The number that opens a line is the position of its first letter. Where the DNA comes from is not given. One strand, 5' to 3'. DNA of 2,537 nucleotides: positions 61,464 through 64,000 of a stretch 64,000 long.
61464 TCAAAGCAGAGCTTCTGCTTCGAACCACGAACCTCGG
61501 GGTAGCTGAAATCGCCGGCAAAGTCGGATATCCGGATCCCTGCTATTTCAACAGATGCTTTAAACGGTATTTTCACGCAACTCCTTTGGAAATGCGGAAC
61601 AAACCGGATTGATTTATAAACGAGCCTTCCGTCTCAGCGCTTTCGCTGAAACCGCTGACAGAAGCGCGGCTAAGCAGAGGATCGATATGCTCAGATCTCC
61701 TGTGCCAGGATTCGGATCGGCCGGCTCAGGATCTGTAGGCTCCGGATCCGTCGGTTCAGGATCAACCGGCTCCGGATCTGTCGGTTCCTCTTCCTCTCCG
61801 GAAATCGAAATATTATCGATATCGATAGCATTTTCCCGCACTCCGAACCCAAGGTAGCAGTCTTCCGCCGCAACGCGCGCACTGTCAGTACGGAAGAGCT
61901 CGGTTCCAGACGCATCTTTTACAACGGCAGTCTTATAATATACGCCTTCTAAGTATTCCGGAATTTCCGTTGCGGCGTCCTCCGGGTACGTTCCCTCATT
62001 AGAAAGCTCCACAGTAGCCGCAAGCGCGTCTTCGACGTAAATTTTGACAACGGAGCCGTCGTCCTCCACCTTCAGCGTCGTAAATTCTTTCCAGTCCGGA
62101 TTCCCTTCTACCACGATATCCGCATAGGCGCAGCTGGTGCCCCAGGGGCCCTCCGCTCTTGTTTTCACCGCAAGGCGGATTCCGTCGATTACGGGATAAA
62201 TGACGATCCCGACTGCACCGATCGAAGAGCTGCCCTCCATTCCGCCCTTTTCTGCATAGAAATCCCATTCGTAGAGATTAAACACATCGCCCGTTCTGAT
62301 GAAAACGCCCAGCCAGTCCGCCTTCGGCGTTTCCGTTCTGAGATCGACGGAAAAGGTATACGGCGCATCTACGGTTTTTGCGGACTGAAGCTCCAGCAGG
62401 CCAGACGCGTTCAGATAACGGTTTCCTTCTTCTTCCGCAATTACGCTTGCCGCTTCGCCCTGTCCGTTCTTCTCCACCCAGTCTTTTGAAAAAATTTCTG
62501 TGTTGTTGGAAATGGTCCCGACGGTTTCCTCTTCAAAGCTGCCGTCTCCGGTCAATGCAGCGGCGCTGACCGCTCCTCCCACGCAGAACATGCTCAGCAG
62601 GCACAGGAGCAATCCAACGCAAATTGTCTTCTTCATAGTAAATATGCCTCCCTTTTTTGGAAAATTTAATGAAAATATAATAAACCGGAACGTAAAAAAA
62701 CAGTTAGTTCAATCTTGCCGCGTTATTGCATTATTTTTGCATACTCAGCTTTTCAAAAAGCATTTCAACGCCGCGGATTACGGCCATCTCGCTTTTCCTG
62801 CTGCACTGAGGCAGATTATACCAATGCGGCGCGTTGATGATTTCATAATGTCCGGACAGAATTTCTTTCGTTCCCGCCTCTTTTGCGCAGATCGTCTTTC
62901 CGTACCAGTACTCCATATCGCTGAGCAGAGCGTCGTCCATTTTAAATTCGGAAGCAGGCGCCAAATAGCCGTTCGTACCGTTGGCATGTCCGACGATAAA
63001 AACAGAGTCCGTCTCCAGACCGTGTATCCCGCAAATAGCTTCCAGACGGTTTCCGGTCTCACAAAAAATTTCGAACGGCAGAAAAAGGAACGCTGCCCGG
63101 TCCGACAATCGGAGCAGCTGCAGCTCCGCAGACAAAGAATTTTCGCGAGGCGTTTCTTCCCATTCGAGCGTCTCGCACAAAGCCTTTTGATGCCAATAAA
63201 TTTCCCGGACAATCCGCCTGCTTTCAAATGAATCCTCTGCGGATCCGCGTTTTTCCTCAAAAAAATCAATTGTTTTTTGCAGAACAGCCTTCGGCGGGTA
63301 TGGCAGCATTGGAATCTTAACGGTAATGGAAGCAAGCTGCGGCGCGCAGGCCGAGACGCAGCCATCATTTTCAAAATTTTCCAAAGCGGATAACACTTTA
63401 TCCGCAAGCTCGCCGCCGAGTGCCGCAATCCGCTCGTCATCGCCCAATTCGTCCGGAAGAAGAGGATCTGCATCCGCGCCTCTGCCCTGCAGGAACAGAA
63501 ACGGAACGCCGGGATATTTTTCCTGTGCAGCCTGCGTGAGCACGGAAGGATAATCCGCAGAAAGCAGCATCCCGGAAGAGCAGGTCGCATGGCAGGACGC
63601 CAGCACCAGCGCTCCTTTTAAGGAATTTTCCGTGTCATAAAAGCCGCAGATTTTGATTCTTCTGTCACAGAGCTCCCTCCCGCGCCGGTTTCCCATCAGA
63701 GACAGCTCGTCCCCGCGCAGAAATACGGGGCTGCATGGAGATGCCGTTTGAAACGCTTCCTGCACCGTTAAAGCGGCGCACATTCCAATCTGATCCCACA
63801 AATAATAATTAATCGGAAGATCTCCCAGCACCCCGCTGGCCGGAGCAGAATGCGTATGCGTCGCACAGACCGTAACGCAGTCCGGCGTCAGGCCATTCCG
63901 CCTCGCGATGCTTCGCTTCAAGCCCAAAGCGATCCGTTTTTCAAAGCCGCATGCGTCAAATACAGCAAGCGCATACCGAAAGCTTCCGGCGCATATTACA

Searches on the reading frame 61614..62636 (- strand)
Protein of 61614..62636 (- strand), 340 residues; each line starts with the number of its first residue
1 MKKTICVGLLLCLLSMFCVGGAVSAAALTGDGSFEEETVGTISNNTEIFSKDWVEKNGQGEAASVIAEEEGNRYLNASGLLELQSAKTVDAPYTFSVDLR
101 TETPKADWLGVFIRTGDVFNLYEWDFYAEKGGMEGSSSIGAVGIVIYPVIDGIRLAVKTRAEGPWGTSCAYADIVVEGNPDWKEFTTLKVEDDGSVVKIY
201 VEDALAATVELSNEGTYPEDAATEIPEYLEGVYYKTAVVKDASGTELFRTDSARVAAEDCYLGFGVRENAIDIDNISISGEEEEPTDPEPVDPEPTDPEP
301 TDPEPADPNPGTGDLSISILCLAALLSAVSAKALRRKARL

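Call 4: search_protein_families(library=ncbifam, proteins=[window:61614-62636:-], max_evalue=10)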
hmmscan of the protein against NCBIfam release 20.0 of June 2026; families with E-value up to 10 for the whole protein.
window:61614-62636:- (340 aa): 3 families
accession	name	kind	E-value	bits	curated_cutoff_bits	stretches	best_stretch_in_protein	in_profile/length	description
NF053819.1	EF0750_LPXTG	subfamily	4.3e-05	24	47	2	276-328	38-93/105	EF2685/EF0750 family sortase-dependent surface protein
NF058548.1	BT_4411_fam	equivalog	0.028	13.9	220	1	1-73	1-68/223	BT4411 family hyaluronic acid-binding protein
NF011841.0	PRK15313.1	equivalog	0.46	8.2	1297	1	284-308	588-612/955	intestinal colonization autotransporter adhesin MisL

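Call 5: search_protein_families(library=pfam, proteins=[window:61614-62636:-], max_evalue=1)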
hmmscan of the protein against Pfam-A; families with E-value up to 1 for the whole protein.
window:61614-62636:- (340 aa): 0 families

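Call 29: find_encoding_contigs(protein=window:61614-62636:-, flank=10000, max_places=2)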
Protein window:61614-62636:- (340 aa): 21 contigs read that carry it; 2 places shown.
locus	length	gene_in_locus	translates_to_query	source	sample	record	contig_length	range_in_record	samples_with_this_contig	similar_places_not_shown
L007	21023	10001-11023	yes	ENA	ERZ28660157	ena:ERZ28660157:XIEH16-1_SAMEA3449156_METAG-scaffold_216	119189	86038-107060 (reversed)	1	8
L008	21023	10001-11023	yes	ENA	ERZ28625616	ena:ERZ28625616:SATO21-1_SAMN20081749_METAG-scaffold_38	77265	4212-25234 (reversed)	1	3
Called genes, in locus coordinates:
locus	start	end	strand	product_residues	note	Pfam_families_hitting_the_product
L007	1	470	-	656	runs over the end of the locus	PF03747:ADP_ribosyl_GH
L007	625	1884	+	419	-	PF03952:Enolase_N, PF00113:Enolase_C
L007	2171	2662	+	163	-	PF05198:IF3_N, PF00707:IF3_C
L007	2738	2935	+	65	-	PF01632:Ribosomal_L35p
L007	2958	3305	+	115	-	PF00453:Ribosomal_L20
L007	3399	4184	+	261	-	PF22435:MRM3-like_sub_bind, PF08032:SpoU_sub_bind, PF00588:SpoU_methylase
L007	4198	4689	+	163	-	PF02810:SEC-C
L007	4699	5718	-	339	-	PF21948:LplA-B_cat, PF03099:BPL_LplA_LipB, PF10437:Lip_prot_lig_C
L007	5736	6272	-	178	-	PF07155:ECF-ribofla_trS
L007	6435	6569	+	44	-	-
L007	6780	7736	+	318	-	PF01869:BcrAD_BadFG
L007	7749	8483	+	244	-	PF10740:DUF2529 (faint), PF13580:SIS_2, PF01380:SIS (faint)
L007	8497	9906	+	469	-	PF04734:Ceramidase_alk (weak)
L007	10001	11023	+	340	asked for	-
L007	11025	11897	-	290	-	PF02311:AraC_binding, PF00165:HTH_AraC, PF12833:HTH_18, PF00165:HTH_AraC (weak)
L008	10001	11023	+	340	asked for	-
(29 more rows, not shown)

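Call 46: find_homologous_proteins(query=A5, max_evalue=0.001)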
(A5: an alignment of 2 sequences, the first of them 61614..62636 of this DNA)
Query A5 (2 sequences) (340 aa, profile of the alignment): 13 proteins with E <= 0.001 among 8000 candidates.
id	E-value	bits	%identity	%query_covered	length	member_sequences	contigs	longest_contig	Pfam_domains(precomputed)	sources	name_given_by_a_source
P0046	1.3e-210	717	42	81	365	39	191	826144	-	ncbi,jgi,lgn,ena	jgi:hypothetical protein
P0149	1.1e-192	658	41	82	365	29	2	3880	-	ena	-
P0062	1.8e-187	641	100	100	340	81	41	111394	-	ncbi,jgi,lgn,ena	jgi:hypothetical protein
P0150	5.8e-137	475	67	100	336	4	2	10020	-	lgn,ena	-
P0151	5.0e-134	465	65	100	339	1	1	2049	-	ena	-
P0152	1.9e-133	463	63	100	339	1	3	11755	-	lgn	-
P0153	7.1e-133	461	64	100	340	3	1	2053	-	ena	-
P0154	1.8e-130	453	65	99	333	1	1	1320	-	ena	-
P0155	3.5e-128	446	40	90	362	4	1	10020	-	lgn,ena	-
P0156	1.5e-122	427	38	88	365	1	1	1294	-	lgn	-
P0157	6.4e-122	425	43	81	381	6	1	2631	-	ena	-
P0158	2.4e-115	404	38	87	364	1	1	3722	-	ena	-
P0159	1.2e-112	395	36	94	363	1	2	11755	-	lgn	-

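Call 75: find_encoding_contigs(protein=P0152, flank=10000, max_places=2)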
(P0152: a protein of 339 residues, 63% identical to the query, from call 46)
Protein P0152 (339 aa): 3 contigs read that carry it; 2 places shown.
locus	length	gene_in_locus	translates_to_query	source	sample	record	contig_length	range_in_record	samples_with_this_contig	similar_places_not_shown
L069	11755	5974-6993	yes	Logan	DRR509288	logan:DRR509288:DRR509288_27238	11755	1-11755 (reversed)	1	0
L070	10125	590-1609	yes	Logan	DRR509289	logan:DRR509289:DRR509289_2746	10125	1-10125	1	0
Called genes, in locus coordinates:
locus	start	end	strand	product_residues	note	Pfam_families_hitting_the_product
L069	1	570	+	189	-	?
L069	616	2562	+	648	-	PF02065:Melibiase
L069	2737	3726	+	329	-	PF01869:BcrAD_BadFG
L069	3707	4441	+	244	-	PF10740:DUF2529 (faint), PF13580:SIS_2, PF01380:SIS (weak)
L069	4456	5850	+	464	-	PF04734:Ceramidase_alk (weak)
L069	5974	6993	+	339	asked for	-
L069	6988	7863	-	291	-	PF02311:AraC_binding, PF07883:Cupin_2 (weak), PF00165:HTH_AraC, PF12833:HTH_18, PF00165:HTH_AraC (weak)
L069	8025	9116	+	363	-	-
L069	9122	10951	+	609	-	PF03648:Glyco_hydro_67N, PF16126:DUF4838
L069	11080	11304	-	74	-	-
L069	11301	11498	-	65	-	-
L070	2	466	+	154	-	?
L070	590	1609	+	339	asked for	-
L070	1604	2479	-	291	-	PF02311:AraC_binding, PF07883:Cupin_2 (weak), PF00165:HTH_AraC, PF12833:HTH_18, PF00165:HTH_AraC (weak)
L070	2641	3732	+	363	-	-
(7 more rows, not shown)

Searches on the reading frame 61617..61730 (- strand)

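Call 6: search_protein_families(library=ncbifam, proteins=[window:61617-61730:-], max_evalue=10)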
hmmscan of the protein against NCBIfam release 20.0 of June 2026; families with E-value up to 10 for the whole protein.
seq(38 aa): 1 family
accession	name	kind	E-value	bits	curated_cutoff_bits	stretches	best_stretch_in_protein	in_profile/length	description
NF033846.1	Rumino_NPXTG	domain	0.027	14.8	23.5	1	7-29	1-22/30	NPXTG-anchored protein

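Call 7: search_protein_families(library=pfam, proteins=[window:61617-61730:-], max_evalue=10)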
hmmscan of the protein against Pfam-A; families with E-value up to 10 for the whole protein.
seq(38 aa): 0 families

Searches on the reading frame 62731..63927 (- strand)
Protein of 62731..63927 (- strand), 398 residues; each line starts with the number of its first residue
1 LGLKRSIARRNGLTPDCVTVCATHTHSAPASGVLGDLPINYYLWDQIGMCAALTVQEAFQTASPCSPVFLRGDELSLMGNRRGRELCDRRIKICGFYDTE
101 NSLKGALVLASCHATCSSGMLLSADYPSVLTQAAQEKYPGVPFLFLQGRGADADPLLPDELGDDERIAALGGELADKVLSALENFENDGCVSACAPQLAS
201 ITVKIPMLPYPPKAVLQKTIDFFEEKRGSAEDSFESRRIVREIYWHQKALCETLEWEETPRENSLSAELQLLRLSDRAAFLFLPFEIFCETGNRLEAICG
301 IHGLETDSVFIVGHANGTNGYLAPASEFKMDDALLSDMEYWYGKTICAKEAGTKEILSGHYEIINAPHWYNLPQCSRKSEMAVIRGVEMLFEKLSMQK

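Call 27: find_encoding_contigs(protein=window:62731-63927:-, flank=10000, max_places=1)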
Protein window:62731-63927:- (398 aa): no gene with exactly this product is on record in the collection.
